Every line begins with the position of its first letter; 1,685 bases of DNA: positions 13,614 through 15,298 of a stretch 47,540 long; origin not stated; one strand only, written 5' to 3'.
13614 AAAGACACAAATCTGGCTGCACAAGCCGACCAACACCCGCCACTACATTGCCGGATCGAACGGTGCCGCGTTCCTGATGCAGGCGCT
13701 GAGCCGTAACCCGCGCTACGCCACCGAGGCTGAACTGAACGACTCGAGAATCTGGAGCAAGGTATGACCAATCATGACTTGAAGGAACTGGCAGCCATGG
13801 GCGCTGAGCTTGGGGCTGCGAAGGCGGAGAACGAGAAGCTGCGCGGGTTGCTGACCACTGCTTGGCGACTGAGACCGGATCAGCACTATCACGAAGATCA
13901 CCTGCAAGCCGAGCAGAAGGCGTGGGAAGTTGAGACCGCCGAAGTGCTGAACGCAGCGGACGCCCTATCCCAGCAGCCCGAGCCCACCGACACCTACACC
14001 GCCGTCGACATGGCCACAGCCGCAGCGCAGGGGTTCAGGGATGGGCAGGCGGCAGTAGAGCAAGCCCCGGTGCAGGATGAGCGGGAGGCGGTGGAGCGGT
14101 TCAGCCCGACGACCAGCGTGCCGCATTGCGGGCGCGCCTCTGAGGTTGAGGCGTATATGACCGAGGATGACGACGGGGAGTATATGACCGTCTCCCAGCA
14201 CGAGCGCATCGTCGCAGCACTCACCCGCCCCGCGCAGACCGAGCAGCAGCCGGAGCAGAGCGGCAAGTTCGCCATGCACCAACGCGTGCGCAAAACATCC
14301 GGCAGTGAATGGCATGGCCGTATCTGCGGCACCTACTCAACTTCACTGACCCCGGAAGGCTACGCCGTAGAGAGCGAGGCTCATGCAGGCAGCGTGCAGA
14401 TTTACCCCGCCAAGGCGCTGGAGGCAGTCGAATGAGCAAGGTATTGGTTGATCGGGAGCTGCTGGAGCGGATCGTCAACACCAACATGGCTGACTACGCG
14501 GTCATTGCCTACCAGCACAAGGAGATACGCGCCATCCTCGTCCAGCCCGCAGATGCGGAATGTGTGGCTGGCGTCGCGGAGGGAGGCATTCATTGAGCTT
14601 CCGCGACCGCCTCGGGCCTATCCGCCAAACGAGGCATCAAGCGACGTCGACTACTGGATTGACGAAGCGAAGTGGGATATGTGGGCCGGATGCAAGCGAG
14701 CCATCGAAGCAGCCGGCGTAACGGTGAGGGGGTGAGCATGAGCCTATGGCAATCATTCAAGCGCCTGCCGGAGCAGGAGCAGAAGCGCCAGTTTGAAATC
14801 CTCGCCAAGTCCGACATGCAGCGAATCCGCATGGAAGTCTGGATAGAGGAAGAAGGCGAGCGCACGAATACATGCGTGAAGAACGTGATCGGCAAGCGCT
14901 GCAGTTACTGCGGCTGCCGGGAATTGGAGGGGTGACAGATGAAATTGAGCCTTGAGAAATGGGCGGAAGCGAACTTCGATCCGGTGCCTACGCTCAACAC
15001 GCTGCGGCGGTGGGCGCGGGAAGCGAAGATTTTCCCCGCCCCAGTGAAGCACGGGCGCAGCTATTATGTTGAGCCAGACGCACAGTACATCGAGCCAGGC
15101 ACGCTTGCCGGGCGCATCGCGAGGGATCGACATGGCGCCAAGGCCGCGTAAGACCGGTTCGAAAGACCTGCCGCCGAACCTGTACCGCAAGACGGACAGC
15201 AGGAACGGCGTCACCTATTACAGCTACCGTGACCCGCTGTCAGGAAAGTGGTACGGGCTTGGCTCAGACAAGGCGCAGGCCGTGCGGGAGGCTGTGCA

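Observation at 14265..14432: Phage early protein ends in a near-canonical DfrB (R67, type II DHFR) domain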

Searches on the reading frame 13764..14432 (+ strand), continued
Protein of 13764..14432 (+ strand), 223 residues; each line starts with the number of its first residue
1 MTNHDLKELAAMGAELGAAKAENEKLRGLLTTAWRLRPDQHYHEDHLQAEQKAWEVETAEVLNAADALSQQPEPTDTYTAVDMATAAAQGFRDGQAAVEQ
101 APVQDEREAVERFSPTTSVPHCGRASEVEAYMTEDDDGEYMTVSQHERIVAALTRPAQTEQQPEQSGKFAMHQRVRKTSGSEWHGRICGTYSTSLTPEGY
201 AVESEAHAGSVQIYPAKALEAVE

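Call 54: search_protein_families(library=pfam, alignment_id=A3, max_evalue=0.001)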
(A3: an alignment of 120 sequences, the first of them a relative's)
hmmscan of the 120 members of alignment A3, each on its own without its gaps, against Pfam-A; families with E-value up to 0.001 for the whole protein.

A. member 1, P0001 (223 aa): 1 family
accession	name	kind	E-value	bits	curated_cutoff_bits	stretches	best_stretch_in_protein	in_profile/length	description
PF06442.17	DHFR_2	-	3e-24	85.1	25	1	166-222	21-77/78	R67 dihydrofolate reductase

B. families by the number of members that match (of 120 scanned): 8 families
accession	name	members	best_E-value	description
PF06442.17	DHFR_2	111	6.4e-27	R67 dihydrofolate reductase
PF04448.17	DUF551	1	2.5e-08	Protein of unknown function (DUF551)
PF00684.25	DnaJ_CXXCXGXG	1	0.00013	DnaJ central domain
PF01025.24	GrpE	1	0.00022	GrpE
PF10186.14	ATG14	1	0.00052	Vacuolar sorting 38 and autophagy-related subunit 14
PF23735.1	KIF9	1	0.00056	Kinesin-like protein KIF9 domain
PF19183.5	DUF5865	1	0.00069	Family of unknown function (DUF5865)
PF23404.1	FAZ1_C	1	0.00099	FAZ1, C-terminal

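Call 55: predict_structure(alignment_id=A2)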
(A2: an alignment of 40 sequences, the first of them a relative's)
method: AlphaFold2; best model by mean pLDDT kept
length: 223 residues; sequences in the alignment: 40
mean_pLDDT: 63.5   pTM: 0.29
mean pLDDT of the five models: 63.5, 62.8, 61.6, 59.7, 59.5
residues with pLDDT >= 90: 26; 70-90: 70; 50-70: 53; < 50: 74
segments of 3 or more residues with pLDDT < 50: 71-73, 97-142, 145-165
pLDDT, mean of each block of 10 residues (from residue 1): 84 89 89 67 60 71 61 50 59 48 38 32 31 37 47 39 57 86 86 83 84 90 84
secondary structure, 60 per line:
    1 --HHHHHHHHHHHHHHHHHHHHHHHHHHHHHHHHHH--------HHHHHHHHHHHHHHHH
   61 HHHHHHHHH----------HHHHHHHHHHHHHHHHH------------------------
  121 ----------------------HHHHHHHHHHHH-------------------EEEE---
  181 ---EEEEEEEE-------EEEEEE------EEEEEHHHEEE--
elements in order: H3-36 H45-69 H80-96 H143-154 E174-177 E184-191 E199-204 E211-215 E219-221

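Call 59: list_cluster_members(proteins=[P0001, P0002, P0007, P0031, P0050, P0059, P0093, P0096, P0109, P0117])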
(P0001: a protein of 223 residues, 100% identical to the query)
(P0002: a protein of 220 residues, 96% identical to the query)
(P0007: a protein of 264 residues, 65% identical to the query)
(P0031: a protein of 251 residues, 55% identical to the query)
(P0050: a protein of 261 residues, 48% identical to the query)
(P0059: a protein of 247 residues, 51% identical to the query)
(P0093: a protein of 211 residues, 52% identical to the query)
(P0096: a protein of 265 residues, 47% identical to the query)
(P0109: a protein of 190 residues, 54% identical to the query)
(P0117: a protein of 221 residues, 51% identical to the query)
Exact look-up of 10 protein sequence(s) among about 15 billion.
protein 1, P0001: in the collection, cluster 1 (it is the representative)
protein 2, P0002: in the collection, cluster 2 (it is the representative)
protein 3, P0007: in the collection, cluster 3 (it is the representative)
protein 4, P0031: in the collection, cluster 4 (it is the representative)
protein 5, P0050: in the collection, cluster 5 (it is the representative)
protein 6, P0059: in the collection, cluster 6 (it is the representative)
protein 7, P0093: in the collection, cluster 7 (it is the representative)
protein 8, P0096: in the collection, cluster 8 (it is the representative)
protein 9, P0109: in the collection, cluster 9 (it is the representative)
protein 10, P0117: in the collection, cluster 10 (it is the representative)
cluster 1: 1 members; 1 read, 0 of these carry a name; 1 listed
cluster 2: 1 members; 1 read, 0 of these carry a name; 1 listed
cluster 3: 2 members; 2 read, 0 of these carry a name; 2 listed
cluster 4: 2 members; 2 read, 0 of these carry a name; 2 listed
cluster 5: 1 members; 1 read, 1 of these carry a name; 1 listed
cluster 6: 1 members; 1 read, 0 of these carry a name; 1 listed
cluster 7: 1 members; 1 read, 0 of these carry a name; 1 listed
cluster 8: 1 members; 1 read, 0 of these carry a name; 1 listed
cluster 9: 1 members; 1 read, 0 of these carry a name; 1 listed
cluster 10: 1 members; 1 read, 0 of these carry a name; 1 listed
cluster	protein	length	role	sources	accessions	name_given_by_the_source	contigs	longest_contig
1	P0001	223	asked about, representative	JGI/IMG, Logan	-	-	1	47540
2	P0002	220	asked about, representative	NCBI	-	-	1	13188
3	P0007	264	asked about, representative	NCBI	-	-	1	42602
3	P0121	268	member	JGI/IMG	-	-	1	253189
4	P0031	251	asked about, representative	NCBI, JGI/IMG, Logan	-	-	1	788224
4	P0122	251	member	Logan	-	-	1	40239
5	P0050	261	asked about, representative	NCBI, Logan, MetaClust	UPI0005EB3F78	status=active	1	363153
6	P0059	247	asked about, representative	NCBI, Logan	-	-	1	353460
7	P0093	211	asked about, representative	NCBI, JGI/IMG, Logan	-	-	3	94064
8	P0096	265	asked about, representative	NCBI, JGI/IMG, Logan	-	-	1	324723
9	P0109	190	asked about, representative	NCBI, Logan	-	-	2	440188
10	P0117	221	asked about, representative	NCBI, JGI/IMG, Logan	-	-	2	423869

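Call 60: fold_search(model_id=the predicted structure, library=pdb)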
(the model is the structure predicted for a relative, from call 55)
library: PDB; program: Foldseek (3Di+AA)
matches with E <= 10: 578; with E <= 0.001: 7
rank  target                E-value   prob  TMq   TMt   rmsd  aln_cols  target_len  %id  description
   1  1vie                  3.2e-07  1.00  0.25  0.88   1.3        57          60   65  STRUCTURE OF DIHYDROFOLATE REDUCTASE (released 1997-10-22)
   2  2gqv                  3.8e-07  1.00  0.25  0.91   1.4        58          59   64  High-resolution structure of a plasmid-encoded dihydrofolate reductase: pentagonal network of water molecules in the D2- (released 2007-04-24)
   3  2p4t                  5.3e-07  1.00  0.25  0.91   1.4        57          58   63  Structure of the Q67H mutant of R67 dihydrofolate reductase-NADP+ complex reveals a novel cofactor binding mode (released 2007-06-05)
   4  6nxz                  5.3e-07  1.00  0.23  0.89   1.4        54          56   68  Crystal structure of trimethoprim-resistant type II dihydrofolate reductase in complex with a bisbenzimidazole inhibitor (released 2019-05-29)
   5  3sfm                  6.7e-07  1.00  0.25  0.91   1.4        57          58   65  Novel crystallization conditions for tandem variant R67 DHFR yields wild-type crystal structure (released 2011-11-02)
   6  2rk1                  9.8e-07  1.00  0.25  0.91   1.3        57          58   65  DHFR R67 Complexed with NADP and dihydrofolate (released 2008-06-03)
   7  2rh2                  9.8e-07  1.00  0.25  0.92   1.4        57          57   65  High Resolution DHFR R-67 (released 2008-06-03)
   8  5ycq                  9.7e-03  1.00  0.22  0.60   2.4        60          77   17  Unique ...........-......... Factor for the AAA+ Lon Protease (released 2018-04-11)
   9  2coy_MODEL_1_A        1.1e-02  0.99  0.22  0.41  14.1       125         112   11  Solution structure of the CAP-Gly domain in human Dynactin 1 (released 2005-11-19)
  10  2hl5_C                2.1e-02  1.00  0.22  0.60   2.6        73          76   12  Crystal structure of the C-terminal domain of human EB1 in complex with the A49M mutant CAP-Gly domain of human Dynact (released 2006-09-12)
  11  2efi_MODEL_1_A        2.3e-02  1.00  0.22  0.47  11.7        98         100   10  Solution structure of the chromo domain of Mortality factor 4-like protein 1 from human (released 2007-08-28)
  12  2n5u_MODEL_1_A        4.4e-02  1.00  0.21  0.55   3.8        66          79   18  Solution structure of the cyanobacterial cytochrome b6f complex subunit PetP (released 2016-04-13)
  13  9a5o_B                4.9e-02  0.57  0.19  0.06  33.3       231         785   14  Integrative model of YABR-MUTS2 by crosslinking MS and deep learning (released 2024-09-18)
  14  3e2u_D                5.6e-02  1.00  0.21  0.57   3.3        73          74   11  Crystal structure of the zink-knuckle 2 domain of human CLIP-170 in complex with CAP-Gly domain of human dynactin-1 (p (released 2008-08-19)
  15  2cp6_MODEL_1_A        6.4e-02  0.90  0.21  0.27  19.4       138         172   14  Solution structure of the 2nd CAP-Gly domain in human CLIP-170/restin (released 2005-11-19)
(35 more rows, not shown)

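Call 61: find_encoding_contigs(protein=P0031, flank=10000, max_places=2)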
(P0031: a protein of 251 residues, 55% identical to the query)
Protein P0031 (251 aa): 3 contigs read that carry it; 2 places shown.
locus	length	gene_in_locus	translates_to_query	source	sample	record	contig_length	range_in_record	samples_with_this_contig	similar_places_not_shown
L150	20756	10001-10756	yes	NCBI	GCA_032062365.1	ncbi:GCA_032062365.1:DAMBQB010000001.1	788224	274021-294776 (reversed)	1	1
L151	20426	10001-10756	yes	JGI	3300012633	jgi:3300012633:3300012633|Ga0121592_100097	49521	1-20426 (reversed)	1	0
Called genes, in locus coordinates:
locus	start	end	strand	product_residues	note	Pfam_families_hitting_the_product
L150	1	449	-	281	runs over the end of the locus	PF07120:DUF1376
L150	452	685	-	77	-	-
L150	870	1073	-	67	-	PF09048:Cro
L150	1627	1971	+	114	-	PF00717:Peptidase_S24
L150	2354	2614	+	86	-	-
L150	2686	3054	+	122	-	-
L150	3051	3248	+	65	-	-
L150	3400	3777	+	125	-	-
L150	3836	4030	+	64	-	-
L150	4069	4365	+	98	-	PF27050:Phage_P22_Y8K6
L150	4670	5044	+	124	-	-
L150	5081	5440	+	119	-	-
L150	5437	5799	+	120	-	-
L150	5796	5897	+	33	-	-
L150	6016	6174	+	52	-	-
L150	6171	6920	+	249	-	PF04404:ERF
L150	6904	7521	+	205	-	PF09588:YqaJ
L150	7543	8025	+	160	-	PF00436:SSB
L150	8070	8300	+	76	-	-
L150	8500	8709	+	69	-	-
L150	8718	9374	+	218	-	PF13392:HNH_3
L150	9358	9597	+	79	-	-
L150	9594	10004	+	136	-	-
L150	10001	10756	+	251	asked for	PF06442:DHFR_2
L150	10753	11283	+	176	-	-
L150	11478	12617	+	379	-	PF12167:Arm-DNA-bind_2, PF22022:Phage_int_M (weak), PF00589:Phage_integrase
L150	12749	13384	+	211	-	PF00440:TetR_N, PF14246:TetR_C_7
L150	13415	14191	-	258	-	PF04445:SAM_MT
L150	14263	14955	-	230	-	PF06904:Extensin-like_C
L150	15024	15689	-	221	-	PF01904:DUF72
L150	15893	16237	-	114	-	-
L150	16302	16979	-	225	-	PF00814:TsaD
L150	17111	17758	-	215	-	PF00406:ADK, PF13207:AAA_17, PF17213:Hydin_ADK (faint), PF05191:ADK_lid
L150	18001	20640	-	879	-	PF00311:PEPcase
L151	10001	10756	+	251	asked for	PF06442:DHFR_2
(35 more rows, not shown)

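Call 62: find_encoding_contigs(protein=P0001, flank=3000, max_places=3)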
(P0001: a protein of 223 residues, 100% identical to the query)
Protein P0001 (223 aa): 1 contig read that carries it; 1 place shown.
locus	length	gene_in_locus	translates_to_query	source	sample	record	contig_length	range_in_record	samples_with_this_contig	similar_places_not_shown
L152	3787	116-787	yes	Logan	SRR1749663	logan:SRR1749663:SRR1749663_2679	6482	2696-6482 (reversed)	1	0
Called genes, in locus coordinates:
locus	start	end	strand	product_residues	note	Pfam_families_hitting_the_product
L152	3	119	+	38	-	?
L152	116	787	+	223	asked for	PF06442:DHFR_2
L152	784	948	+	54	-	-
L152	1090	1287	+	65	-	-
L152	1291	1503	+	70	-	PF07825:Exc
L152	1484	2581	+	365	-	PF09003:Arm-DNA-bind_1, PF22022:Phage_int_M, PF02899:Phage_int_SAM_1 (faint), PF00589:Phage_integrase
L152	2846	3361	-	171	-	PF10721:DUF2514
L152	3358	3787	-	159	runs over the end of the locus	-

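Call 68: search_protein_families(library=padloc, proteins=[window:13764-14432:+], max_evalue=0.01)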
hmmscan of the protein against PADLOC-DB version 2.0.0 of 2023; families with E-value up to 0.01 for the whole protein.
window:13764-14432:+ (223 aa): 0 families

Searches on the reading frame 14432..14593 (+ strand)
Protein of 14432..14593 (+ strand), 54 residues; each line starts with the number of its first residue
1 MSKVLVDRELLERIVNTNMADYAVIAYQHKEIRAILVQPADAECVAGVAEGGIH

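Call 28: search_protein_families(library=pfam, proteins=[window:14432-14593:+], max_evalue=0.01)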
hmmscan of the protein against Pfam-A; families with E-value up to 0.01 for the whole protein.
window:14432-14593:+ (54 aa): 0 families

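Call 29: search_protein_families(library=phrogs, proteins=[window:14432-14593:+], max_evalue=0.001)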
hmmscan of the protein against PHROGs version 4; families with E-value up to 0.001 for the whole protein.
window:14432-14593:+ (54 aa): 0 families

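Call 68: search_protein_families(library=padloc, proteins=[window:14432-14593:+], max_evalue=0.01)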
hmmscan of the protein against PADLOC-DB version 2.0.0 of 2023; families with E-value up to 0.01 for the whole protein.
window:14432-14593:+ (54 aa): 0 families

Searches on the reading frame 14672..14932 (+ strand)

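Call 28: search_protein_families(library=pfam, proteins=[window:14672-14932:+], max_evalue=0.01)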
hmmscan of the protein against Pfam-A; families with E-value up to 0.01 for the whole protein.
window:14672-14932:+ (87 aa): 1 family
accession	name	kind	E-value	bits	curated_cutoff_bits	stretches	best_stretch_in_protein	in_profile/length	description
PF13902.11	R3H-assoc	-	0.0094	16.8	25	0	17-71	67-116/127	R3H-associated N-terminal domain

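Call 29: search_protein_families(library=phrogs, proteins=[window:14672-14932:+], max_evalue=0.001)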
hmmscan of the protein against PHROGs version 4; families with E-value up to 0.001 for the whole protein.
window:14672-14932:+ (87 aa): 0 families

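Call 68: search_protein_families(library=padloc, proteins=[window:14672-14932:+], max_evalue=0.01)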
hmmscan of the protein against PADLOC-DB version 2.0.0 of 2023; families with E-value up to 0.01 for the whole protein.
window:14672-14932:+ (87 aa): 0 families

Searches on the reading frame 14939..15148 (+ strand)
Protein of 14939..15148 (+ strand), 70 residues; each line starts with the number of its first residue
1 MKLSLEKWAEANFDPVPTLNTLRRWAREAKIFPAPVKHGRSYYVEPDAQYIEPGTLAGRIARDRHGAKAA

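Call 28: search_protein_families(library=pfam, proteins=[window:14939-15148:+], max_evalue=0.01)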
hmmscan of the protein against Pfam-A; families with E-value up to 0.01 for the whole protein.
window:14939-15148:+ (70 aa): 2 families
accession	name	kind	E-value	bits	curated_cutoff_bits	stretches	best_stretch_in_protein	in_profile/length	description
PF07825.17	Exc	-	2.1e-21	76.1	23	1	1-56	1-56/77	Excisionase-like protein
PF12728.13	HTH_17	-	0.0032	18.1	27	1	20-46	16-40/51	Helix-turn-helix domain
